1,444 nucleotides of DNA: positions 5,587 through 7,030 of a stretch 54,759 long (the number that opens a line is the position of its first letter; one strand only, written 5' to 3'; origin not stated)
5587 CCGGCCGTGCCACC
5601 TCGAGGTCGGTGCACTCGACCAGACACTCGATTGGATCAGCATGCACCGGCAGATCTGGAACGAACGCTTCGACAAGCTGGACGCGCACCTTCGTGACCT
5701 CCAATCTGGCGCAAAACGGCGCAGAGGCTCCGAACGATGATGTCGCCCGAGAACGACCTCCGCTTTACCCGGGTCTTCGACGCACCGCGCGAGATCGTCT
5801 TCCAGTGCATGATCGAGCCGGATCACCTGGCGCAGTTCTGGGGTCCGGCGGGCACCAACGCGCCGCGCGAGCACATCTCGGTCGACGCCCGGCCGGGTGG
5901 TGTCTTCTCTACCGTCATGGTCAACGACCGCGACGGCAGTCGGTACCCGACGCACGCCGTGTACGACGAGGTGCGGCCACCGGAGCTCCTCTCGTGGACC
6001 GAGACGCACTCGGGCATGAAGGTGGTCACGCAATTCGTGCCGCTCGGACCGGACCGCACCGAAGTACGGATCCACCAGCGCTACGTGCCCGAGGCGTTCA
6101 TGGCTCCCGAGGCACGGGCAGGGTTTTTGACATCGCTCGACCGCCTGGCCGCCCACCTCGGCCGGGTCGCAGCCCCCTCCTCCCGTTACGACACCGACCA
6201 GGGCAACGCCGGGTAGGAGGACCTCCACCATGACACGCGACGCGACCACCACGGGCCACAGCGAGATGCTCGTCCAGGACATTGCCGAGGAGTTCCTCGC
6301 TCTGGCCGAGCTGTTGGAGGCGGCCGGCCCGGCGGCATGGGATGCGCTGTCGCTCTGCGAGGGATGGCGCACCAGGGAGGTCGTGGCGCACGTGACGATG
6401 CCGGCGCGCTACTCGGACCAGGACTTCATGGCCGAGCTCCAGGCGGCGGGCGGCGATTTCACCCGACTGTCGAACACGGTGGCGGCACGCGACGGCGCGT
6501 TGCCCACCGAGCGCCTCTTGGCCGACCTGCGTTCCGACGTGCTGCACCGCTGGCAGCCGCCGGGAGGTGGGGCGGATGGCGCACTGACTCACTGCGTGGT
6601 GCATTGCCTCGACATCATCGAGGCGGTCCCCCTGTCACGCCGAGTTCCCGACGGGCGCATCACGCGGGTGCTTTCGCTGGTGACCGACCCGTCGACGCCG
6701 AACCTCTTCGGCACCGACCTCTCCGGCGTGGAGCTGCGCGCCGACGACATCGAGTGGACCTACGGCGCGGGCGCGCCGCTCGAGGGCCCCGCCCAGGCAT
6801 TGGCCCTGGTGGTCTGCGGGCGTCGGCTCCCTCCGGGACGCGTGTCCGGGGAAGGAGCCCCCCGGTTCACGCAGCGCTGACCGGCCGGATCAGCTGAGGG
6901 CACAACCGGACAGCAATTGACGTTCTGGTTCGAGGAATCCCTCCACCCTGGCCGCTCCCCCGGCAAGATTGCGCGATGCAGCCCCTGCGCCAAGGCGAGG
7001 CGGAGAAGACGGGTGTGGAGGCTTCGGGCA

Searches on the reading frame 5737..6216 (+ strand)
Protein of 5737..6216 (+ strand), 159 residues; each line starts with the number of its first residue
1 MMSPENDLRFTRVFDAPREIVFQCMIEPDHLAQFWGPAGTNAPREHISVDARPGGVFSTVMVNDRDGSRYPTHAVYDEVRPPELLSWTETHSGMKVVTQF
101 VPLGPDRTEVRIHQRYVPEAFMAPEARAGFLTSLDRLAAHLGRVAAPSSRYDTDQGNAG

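Call 3: search_protein_families(library=pfam, proteins=[window:5737-6216:+], max_evalue=0.01)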
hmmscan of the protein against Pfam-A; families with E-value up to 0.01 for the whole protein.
window:5737-6216:+ (159 aa): 2 families
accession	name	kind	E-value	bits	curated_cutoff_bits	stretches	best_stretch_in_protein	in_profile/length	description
PF08327.17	AHSA1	-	1.9e-18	67.4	22.1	1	15-141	1-124/125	Activator of Hsp90 ATPase homolog 1-like protein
PF00848.25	Ring_hydroxyl_A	-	0.0053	17.1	24.9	1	88-128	110-150/208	Ring hydroxylating alpha subunit (catalytic domain)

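Call 4: search_protein_families(library=ncbifam, proteins=[window:5737-6216:+], max_evalue=0.01)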
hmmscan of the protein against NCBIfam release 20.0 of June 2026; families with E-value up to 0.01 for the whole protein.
window:5737-6216:+ (159 aa): 0 families

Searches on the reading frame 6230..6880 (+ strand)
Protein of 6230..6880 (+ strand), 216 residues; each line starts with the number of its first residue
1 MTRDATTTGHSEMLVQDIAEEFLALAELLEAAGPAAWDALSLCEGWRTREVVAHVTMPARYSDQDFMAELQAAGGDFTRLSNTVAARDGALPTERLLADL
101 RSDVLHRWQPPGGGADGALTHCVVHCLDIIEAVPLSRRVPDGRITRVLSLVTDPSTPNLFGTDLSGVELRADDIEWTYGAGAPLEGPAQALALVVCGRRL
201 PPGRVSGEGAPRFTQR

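Call 3: search_protein_families(library=pfam, proteins=[window:6230-6880:+], max_evalue=0.01)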
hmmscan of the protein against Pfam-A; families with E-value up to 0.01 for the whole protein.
window:6230-6880:+ (216 aa): 1 family
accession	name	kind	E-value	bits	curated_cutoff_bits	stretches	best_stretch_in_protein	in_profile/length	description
PF11716.13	MDMPI_N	-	3.5e-08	34.7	24.2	1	21-104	4-93/140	Mycothiol maleylpyruvate isomerase N-terminal domain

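Call 4: search_protein_families(library=ncbifam, proteins=[window:6230-6880:+], max_evalue=0.01)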
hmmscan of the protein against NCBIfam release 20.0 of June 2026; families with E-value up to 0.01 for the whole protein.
window:6230-6880:+ (216 aa): 4 families
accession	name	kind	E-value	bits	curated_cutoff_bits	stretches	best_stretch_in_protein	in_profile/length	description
TIGR03083.1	TIGR03083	domain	1.1e-20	74.9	50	1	18-198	2-202/202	maleylpyruvate isomerase family mycothiol-dependent enzyme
TIGR03085.1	TIGR03085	hypoth_equivalog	3.3e-06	26.8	138.85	1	21-71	4-51/201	TIGR03085 family metal-binding protein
TIGR03084.1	TIGR03084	hypoth_equivalog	0.00057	19.6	247.95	1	14-99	3-94/253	TIGR03084 family metal-binding protein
TIGR03086.1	TIGR03086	subfamily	0.0019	18.2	83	0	23-151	6-144/180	TIGR03086 family metal-binding protein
